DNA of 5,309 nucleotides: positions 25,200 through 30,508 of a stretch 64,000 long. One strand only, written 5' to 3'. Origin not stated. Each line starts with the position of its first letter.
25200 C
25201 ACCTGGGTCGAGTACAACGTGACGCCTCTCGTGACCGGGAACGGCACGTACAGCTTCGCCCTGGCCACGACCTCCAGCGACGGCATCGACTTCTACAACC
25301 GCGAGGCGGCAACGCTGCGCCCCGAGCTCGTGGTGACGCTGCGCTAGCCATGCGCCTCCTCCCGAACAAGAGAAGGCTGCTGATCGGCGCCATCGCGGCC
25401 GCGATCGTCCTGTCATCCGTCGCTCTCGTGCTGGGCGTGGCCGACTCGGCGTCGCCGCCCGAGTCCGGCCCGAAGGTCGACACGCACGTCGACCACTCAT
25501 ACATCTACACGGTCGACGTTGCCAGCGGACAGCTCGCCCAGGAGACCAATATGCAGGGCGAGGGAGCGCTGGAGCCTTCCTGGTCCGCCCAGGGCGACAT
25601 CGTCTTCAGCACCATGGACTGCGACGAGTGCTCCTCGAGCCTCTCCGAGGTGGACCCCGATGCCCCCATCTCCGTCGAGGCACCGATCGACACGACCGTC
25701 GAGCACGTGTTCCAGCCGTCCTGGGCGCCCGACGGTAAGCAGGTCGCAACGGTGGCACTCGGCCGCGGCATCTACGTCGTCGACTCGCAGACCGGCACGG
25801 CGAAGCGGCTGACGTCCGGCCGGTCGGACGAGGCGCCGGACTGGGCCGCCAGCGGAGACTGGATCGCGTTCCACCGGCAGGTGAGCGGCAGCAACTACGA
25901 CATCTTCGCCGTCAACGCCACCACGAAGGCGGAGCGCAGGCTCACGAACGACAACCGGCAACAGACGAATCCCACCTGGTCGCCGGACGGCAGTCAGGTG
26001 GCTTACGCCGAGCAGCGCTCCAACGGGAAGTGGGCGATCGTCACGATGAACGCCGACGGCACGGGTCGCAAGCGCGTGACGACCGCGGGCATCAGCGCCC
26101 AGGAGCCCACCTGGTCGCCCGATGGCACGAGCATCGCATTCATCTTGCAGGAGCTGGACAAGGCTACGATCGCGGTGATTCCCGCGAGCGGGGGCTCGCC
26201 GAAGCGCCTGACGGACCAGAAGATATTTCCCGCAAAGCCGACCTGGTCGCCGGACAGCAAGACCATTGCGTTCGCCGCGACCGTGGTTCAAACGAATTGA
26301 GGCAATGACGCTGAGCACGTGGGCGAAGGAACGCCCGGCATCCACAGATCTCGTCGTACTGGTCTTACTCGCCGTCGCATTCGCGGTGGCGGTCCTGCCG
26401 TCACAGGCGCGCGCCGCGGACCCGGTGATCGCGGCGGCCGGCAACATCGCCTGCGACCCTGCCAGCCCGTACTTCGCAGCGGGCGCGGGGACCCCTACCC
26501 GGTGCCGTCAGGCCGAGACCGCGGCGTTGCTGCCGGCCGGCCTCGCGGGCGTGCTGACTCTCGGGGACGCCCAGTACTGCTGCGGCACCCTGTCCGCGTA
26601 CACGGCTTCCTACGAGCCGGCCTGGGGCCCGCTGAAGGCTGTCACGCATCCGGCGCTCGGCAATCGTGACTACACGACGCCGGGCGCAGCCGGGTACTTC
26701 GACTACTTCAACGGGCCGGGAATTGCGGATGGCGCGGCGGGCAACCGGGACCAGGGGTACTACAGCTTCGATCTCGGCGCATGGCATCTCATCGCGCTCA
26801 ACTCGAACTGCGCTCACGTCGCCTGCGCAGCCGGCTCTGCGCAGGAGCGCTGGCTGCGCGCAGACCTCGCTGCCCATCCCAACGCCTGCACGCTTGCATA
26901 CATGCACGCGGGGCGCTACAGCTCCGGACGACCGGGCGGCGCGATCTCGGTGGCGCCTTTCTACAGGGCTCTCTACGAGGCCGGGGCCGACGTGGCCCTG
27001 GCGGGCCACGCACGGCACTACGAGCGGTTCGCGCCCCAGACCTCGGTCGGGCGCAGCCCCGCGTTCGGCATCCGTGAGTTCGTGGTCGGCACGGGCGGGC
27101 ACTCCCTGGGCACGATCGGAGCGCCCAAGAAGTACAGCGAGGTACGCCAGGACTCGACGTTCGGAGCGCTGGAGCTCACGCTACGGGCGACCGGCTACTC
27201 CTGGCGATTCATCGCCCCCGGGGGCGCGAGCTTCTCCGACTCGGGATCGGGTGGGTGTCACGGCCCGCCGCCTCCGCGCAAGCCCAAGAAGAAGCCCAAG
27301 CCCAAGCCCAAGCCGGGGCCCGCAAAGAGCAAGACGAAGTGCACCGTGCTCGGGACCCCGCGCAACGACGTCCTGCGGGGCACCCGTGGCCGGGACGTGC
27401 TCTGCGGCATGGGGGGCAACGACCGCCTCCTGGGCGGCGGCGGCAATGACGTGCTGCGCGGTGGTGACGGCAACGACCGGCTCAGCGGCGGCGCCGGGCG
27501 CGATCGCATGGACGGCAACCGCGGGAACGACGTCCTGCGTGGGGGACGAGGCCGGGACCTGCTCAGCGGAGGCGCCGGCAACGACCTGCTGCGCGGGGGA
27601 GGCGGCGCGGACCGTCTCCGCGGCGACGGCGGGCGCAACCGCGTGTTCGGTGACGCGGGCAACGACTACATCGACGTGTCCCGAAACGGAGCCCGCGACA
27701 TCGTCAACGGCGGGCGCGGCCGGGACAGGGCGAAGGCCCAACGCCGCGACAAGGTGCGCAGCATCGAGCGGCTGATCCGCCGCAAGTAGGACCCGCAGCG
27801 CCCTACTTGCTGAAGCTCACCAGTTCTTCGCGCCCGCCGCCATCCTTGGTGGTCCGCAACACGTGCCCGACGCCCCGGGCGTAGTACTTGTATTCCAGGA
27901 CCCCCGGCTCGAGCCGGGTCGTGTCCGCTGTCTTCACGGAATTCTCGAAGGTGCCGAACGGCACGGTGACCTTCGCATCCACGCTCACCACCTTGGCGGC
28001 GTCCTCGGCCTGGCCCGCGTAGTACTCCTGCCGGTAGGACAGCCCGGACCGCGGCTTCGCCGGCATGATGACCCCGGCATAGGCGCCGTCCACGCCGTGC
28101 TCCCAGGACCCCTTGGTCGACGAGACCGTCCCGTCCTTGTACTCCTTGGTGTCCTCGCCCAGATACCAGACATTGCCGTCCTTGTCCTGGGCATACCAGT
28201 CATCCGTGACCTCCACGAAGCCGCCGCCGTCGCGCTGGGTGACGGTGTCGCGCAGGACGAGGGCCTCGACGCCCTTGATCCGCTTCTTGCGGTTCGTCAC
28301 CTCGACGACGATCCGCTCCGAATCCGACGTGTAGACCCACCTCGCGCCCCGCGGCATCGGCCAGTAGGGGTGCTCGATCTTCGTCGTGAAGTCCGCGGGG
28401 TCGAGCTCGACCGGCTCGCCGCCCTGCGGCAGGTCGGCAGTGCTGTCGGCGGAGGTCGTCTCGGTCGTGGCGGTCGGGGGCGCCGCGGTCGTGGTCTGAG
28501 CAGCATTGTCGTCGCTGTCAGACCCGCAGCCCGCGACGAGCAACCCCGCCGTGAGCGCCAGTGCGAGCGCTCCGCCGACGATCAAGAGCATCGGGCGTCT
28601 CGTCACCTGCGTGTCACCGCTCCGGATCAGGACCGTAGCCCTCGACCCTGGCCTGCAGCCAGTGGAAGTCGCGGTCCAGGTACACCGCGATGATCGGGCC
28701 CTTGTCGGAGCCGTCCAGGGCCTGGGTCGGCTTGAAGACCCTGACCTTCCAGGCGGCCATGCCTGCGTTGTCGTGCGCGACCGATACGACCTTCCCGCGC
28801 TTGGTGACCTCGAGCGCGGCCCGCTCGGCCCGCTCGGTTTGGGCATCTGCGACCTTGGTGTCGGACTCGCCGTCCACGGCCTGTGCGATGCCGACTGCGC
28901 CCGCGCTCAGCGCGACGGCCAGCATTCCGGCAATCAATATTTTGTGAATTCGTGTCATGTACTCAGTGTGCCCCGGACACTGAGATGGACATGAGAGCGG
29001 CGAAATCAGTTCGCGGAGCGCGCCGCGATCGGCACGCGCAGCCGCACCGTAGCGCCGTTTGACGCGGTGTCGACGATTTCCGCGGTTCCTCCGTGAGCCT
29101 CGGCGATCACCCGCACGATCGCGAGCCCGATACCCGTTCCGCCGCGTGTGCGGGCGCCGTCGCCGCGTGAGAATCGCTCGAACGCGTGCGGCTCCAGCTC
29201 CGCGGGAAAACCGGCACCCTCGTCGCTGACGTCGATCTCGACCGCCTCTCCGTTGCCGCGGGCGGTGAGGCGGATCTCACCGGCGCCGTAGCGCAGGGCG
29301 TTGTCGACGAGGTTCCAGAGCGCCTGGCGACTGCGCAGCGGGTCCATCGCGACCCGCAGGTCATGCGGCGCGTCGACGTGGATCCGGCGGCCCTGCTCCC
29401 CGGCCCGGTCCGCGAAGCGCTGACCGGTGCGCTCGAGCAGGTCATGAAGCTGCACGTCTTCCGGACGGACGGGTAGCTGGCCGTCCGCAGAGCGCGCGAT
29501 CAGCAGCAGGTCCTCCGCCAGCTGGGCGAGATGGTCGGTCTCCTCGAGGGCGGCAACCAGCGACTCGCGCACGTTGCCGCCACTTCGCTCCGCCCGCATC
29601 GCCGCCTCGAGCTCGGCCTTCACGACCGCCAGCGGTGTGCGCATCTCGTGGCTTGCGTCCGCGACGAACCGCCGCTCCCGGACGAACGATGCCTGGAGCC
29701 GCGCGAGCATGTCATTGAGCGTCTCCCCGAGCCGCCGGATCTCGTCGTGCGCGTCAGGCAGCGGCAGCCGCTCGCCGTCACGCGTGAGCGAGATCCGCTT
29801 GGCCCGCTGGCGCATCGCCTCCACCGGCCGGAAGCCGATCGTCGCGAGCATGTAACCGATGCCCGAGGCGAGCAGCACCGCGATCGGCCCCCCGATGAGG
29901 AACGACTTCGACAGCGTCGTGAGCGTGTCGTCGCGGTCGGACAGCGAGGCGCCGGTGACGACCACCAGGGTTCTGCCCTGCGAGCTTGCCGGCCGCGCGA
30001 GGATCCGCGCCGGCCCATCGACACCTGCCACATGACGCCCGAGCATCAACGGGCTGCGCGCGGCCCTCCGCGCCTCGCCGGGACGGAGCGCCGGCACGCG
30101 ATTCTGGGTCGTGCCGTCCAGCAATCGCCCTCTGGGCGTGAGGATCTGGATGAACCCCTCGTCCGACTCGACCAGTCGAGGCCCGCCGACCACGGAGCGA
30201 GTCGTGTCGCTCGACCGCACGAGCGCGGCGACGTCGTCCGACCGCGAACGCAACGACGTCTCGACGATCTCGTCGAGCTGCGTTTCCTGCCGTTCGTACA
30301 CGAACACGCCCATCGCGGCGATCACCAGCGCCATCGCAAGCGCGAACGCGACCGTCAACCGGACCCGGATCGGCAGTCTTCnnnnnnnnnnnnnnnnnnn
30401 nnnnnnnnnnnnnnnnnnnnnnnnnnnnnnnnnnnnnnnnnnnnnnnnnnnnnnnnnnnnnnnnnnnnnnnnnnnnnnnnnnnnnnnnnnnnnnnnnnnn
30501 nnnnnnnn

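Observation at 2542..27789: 25-kb surface block: three paralogous secreted PAP-type phosphoesterases on different repeat stalks, interleaved with PD40 proteins, a glycosylation pair and a c-di-GMP enzyme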

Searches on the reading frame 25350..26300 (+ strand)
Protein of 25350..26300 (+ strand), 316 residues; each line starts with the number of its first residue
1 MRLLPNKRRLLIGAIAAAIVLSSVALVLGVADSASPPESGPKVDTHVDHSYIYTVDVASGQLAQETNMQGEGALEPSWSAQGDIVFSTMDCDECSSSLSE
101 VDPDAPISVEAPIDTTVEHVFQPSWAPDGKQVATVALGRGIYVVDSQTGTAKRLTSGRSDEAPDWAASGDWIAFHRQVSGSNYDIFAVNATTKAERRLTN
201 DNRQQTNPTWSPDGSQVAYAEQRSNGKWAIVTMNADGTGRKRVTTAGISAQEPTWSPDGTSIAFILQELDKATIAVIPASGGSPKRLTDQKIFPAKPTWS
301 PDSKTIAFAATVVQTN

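Call 4: search_protein_families(library=pfam, proteins=[window:25350-26300:+], max_evalue=0.01)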
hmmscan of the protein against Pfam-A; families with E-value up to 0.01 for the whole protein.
window:25350-26300:+ (316 aa): 5 families
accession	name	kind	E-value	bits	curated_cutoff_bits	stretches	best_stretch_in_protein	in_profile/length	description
PF07676.18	PD40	-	6e-28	96.6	20.9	3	196-228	2-34/38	WD40-like Beta Propeller Repeat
PF00930.27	DPPIV_N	-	1.2e-08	34.5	22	0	140-203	24-83/354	Dipeptidyl peptidase IV (DPP IV) N-terminal region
PF25174.1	Beta-prop_THOC3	-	3.1e-08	33.4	305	1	123-264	8-146/272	THOC3 beta-propeller domain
PF21156.3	ISOA1-3_C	-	0.0046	17.6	27.3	0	247-276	4-33/106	Isoamylase 1-3, C-terminal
PF23389.1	Beta-prop_WDR19_1st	-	0.0065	16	27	0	124-224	4-103/325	WDR19 first beta-propeller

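Call 15: find_encoding_contigs(protein=window:25350-26300:+, flank=10000, max_places=6)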
Protein window:25350-26300:+ (316 aa): no gene with exactly this product is on record in the collection.
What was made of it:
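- Tried and rejected: An exact-sequence look-up of PD40#2 found nothing, so the window's own genome is not in the collection (call 15).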

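Call 16: search_protein_families(library=ncbifam, proteins=[window:25350-26300:+], max_evalue=0.01)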
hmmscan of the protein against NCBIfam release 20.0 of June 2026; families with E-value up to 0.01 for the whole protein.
window:25350-26300:+ (316 aa): 6 families
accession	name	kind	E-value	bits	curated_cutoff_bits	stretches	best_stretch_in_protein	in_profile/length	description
TIGR02800.1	propeller_TolB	equivalog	5.7e-40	137.5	343.15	1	118-311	191-385/418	Tol-Pal system beta propeller repeat protein TolB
NF002183.0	PRK01029.1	equivalog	8.7e-21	74.4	405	2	196-311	274-390/429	Tol-Pal system protein TolB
NF053518.1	DipepPtdsDpp5Prph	equivalog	8.9e-20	70.7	900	3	209-312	18-126/655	dipeptidyl-peptidase Dpp5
NF033523.0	lasso_peptidase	equivalog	1.2e-15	57.3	400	1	204-267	89-151/638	Atxe2 family lasso peptide isopeptidase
NF003124.0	PRK04043.1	equivalog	9.3e-05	21.4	428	0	179-225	345-390/419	Tol-Pal system protein TolB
NF052339.1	hydrazine_alpha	equivalog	0.0012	16.9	800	1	181-259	81-160/804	hydrazine synthase subunit alpha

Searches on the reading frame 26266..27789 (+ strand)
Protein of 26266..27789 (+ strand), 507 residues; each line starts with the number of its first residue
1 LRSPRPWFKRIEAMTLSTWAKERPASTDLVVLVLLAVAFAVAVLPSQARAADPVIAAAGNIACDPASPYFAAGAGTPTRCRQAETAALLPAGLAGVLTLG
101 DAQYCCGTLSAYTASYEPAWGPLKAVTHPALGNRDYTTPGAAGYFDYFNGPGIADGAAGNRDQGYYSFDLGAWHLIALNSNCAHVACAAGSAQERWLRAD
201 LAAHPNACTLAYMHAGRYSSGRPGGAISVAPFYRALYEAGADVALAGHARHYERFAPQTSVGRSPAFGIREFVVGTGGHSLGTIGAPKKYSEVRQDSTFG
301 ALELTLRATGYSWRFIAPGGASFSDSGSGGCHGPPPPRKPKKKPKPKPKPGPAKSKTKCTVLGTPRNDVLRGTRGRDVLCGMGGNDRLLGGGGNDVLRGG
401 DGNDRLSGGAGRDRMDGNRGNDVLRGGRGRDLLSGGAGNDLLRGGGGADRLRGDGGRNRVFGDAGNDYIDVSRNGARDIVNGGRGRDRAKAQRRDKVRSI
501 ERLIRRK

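Call 3: search_protein_families(library=pfam, proteins=[window:26266-27789:+], max_evalue=0.01)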
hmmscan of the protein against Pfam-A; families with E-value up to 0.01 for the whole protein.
window:26266-27789:+ (507 aa): 1 family
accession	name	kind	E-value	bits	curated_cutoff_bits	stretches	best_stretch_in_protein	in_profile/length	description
PF00353.25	HemolysinCabind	-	8.9e-37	125.1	23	5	390-424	2-36/36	RTX calcium-binding nonapeptide repeat (4 copies)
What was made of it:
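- Checked: P3, window 26305-27789, has RTX repeats (HemolysinCabind, E = 9e-37; call 3).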

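Call 16: search_protein_families(library=ncbifam, proteins=[window:26266-27789:+], max_evalue=0.01)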
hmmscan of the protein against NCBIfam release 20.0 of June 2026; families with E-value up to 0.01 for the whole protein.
window:26266-27789:+ (507 aa): 7 families
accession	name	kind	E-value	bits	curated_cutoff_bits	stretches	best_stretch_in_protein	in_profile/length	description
NF033943.0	RTX_toxin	subfamily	1.4e-19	69.8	1000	1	360-474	680-795/930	RTX family hemolysin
NF046115.1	Ca_rpt_SMc04171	equivalog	2.1e-17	63.5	625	2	360-440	407-487/574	SMc04171 family calcium-binding repeat protein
NF033203.1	entero_EhxA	exception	5e-14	51.4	2000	1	366-470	719-833/997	enterohemolysin EhxA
NF050046.1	PueAB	exception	6.2e-12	44.7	670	4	360-406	371-417/616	polyurethane esterase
NF053766.1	ZapA_metallo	exception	1.9e-08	33.8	940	2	408-463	335-391/483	ZapA family metalloprotease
NF035945.1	Zn_serralysin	subfamily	4e-08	32.9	500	3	399-441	324-366/462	serralysin family metalloprotease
NF052454.1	BtaGlycanEglC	equivalog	0.00014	21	700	0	401-454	107-162/459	endo-1,3-1,4-beta-glycanase EglC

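Call 75: predict_structure(alignment_id=A1)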
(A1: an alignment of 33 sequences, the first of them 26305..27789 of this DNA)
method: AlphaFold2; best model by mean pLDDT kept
length: 494 residues; sequences in the alignment: 33
mean_pLDDT: 72.9   pTM: 0.52
mean pLDDT of the five models: 72.9, 72.6, 70.2, 70.2, 65.7
residues with pLDDT >= 90: 100; 70-90: 217; 50-70: 75; < 50: 102
segments of 3 or more residues with pLDDT < 50: 1-11, 31-37, 55-65, 89-99, 101-130, 138-144, 207-211, 327-344
pLDDT, mean of each block of 10 residues (from residue 1): 39 66 69 49 68 49 55 75 64 48 47 36 42 54 51 76 78 80 88 86 54 73 88 77 81 79 58 76 81 91 85 87 56 36 66 89 88 89 91 93 91 93 91 91 89 89 87 87 91 82
secondary structure, 60 per line:
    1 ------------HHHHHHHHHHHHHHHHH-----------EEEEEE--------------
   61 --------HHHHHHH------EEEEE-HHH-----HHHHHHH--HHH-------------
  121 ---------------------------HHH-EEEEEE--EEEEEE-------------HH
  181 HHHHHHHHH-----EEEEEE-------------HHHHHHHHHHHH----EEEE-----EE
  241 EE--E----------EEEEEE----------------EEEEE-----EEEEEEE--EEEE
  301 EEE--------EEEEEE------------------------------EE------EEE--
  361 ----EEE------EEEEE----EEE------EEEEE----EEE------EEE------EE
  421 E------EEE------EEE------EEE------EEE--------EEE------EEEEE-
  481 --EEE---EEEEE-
elements in order: H13-29 E41-46 H69-75 E82-86 H96-102 E152-157 E160-165 H179-189 E195-200 H214-225 E230-233 E239-242 E256-261 E278-282 E288-294 E297-303 E312-317 E356-358 E365-367 E374-378 E383-385 E392-396 E401-403 E410-412 E419-421 E428-430 E437-439 E446-448 E455-457 E466-468 E475-479 E483-485 E489-493
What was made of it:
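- The P3 model has low confidence around motif III (call 75), so the geometry of the Arg residues is unknown.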

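Call 80: fold_search(model_id=the predicted structure, library=pdb)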
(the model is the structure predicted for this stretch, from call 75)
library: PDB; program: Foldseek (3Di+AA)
matches with E <= 10: 291; with E <= 0.001: 34
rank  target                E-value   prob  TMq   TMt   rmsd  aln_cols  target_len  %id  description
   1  2qfp_A                2.3e-07  1.00  0.38  0.44   7.6       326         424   16  Crystal structure of red kidney bean purple acid phosphatase in complex with fluoride (released 2008-10-14)
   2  4dhl_A                3.1e-07  1.00  0.39  0.45   7.2       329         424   16  Crystal structure of red kidney bean purple acid phosphatase in complex with Maybridge fragment MO07123 (released 2012-12-12)
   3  6gja_A                3.4e-07  1.00  0.35  0.35   7.5       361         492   20  PURPLE ACID PHYTASE FROM WHEAT ISOFORM B2 - H229A MUTANT (released 2019-11-27)
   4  6ofd_A                3.6e-07  1.00  0.36  0.41   8.4       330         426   14  The crystal structure of octadecyloxy(naphthalen-1-yl)methylphosphonic acid in complex with red kidney bean purple aci (released 2019-09-04)
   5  6hwr_C                4.4e-07  1.00  0.37  0.42   7.9       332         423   15  Red kidney bean purple acid phosphatase in complex with adenosine divanadate (released 2019-04-03)
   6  4dsy_A                5.9e-07  1.00  0.37  0.42   8.0       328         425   15  Crystal structure of red kidney bean purple acid phosphatase in complex with Maybridge fragment CC24201 (released 2012-09-19)
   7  8brn_B                6.5e-07  1.00  0.36  0.41   8.1       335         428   15  Crystal structure of red kidney bean purple acid phosphatase in complex with an alpha-aminonaphthylmethylphosphonic ac (released 2023-08-02)
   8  8brn_D                6.9e-07  1.00  0.37  0.42   8.0       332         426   15  Crystal structure of red kidney bean purple acid phosphatase in complex with an alpha-aminonaphthylmethylphosphonic ac (released 2023-08-02)
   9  6gj2_A                7.2e-07  1.00  0.33  0.32   8.3       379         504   18  PURPLE ACID PHYTASE FROM WHEAT ISOFORM B2 - COMPLEX WITH INOSITOL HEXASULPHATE (released 2019-11-27)
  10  3zk4_B                8.0e-07  1.00  0.38  0.33   7.4       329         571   16  Structure of purple acid phosphatase PPD1 isolated from yellow lupin (Lupinus luteus) seeds (released 2014-01-29)
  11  4dhl_B                8.0e-07  1.00  0.38  0.43   7.4       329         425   16  Crystal structure of red kidney bean purple acid phosphatase in complex with Maybridge fragment MO07123 (released 2012-12-12)
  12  1xzw_A                8.0e-07  1.00  0.35  0.41   8.9       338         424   16  Sweet potato purple acid phosphatase/phosphate complex (released 2004-12-14)
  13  1xzw_B                9.7e-07  1.00  0.35  0.40   8.9       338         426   16  Sweet potato purple acid phosphatase/phosphate complex (released 2004-12-14)
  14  6gj9_A                1.1e-06  1.00  0.31  0.30   8.9       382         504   18  PURPLE ACID PHYTASE FROM WHEAT ISOFORM B2 - REGENERATION COMPLEX (released 2019-11-27)
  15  6git_A                1.3e-06  1.00  0.32  0.32   8.6       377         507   18  PURPLE ACID PHYTASE FROM WHEAT ISOFORM B2 - PRODUCT COMPLEX (released 2019-11-27)
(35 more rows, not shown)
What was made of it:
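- On Purple acid phosphatase-type metallophosphoesterase: The model is of medium quality (pLDDT 72.9) (calls 75, 80).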

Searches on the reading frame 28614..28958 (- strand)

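Call 58: search_protein_families(library=ncbifam, proteins=[window:28614-28958:-], max_evalue=0.001)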
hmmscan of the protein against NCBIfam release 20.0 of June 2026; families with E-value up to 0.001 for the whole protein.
window:28614-28958:- (114 aa): 1 family
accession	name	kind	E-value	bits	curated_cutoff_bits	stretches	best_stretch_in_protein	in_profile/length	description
NF051432.1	PepSY_MTB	domain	1.4e-13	51.1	60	1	1-103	1-97/101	PepSY domain-containing protein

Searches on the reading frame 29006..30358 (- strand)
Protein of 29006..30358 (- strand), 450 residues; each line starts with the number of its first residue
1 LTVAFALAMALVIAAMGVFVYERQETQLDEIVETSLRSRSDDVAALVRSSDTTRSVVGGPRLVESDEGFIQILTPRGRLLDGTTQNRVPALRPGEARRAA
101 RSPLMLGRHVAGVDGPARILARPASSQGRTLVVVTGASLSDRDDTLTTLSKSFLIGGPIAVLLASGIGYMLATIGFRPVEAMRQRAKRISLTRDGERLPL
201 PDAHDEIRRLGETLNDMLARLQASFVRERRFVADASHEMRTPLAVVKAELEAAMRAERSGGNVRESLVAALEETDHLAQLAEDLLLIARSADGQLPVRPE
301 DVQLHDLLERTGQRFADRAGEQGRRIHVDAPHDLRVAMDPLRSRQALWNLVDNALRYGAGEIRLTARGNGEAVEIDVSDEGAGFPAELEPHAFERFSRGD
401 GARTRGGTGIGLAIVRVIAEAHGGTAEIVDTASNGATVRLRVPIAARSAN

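Call 4: search_protein_families(library=pfam, proteins=[window:29006-30358:-], max_evalue=0.01)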
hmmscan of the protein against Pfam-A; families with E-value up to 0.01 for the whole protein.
window:29006-30358:- (450 aa): 4 families
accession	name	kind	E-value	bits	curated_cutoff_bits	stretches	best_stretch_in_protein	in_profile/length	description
PF02518.31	HATPase_c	-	9.3e-26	90.9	26.4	1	339-444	2-109/111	Histidine kinase-, DNA gyrase B-, and HSP90-like ATPase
PF00512.31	HisKA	-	2.7e-13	50.2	26.9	1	228-291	2-64/66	His Kinase A (phospho-acceptor) domain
PF00672.30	HAMP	-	2.1e-07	31.6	25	1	176-223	7-53/53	HAMP domain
PF13581.12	HATPase_c_2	-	3.8e-05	24.1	27.4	1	347-441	40-126/127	Histidine kinase-like ATPase domain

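Call 58: search_protein_families(library=ncbifam, proteins=[window:29006-30358:-], max_evalue=0.001)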
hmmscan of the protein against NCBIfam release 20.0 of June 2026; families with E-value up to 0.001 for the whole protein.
window:29006-30358:- (450 aa): 76 families (the best 25 are shown)
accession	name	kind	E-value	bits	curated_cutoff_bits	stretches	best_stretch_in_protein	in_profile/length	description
TIGR01386.1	cztS_silS_copS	subfamily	5.2e-70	236.7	292.55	1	2-443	9-457/457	heavy metal sensor histidine kinase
NF033092.0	HK_WalK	equivalog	1.1e-45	156.3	725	2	228-443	372-593/594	cell wall metabolism sensor histidine kinase WalK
NF040691.1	MtrAB_MtrB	equivalog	1.7e-45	156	450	1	113-446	149-494/507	MtrAB system histidine kinase MtrB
NF012163.2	BaeS_SmeS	equivalog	2.7e-42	145.3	500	1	158-437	171-451/457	sensor histidine kinase efflux regulator BaeS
NF046044.1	PnpS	equivalog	1.1e-40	139.9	400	1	230-443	172-390/390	two-component system histidine kinase PnpS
NF007837.0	PRK10549.1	equivalog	1.1e-39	136.5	603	1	152-446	166-460/466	envelope stress sensor histidine kinase BaeS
TIGR02966.1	phoR_proteo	equivalog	1.5e-37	129.4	334.2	1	229-440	115-331/333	phosphate regulon sensor histidine kinase PhoR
NF052314.1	T9SS_HK_PorY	subfamily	1.8e-37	129.4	350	1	5-423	10-400/418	PorY family sensor histidine kinase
NF007345.0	PRK09835.1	subfamily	1.2e-35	123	423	1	148-431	182-468/482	Cu(+)/Ag(+) sensor histidine kinase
NF007004.0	PRK09467.1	equivalog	3.7e-35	121.6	415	1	161-445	166-437/440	two-component system sensor histidine kinase EnvZ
NF041735.1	hist_kin_RppB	equivalog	5.5e-35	121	400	1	223-443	211-438/438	two-component system sensor histidine kinase RppB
NF008312.0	PRK11100.1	equivalog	9.1e-35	120.4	356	1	146-444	177-474/477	two-component system sensor histidine kinase CreC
NF045903.1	CuHisKinLciSLeg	equivalog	2.9e-33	115.8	700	1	151-441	62-355/357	copper-responsive two-component system sensor histidine kinase LciS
NF007898.0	PRK10604.1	equivalog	5.1e-33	114.9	478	1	180-447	165-426/433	two-component system sensor histidine kinase RstB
NF041880.1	EPS_EpsF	equivalog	2.2e-32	112.2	900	1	222-438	268-487/492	response regulator EpsF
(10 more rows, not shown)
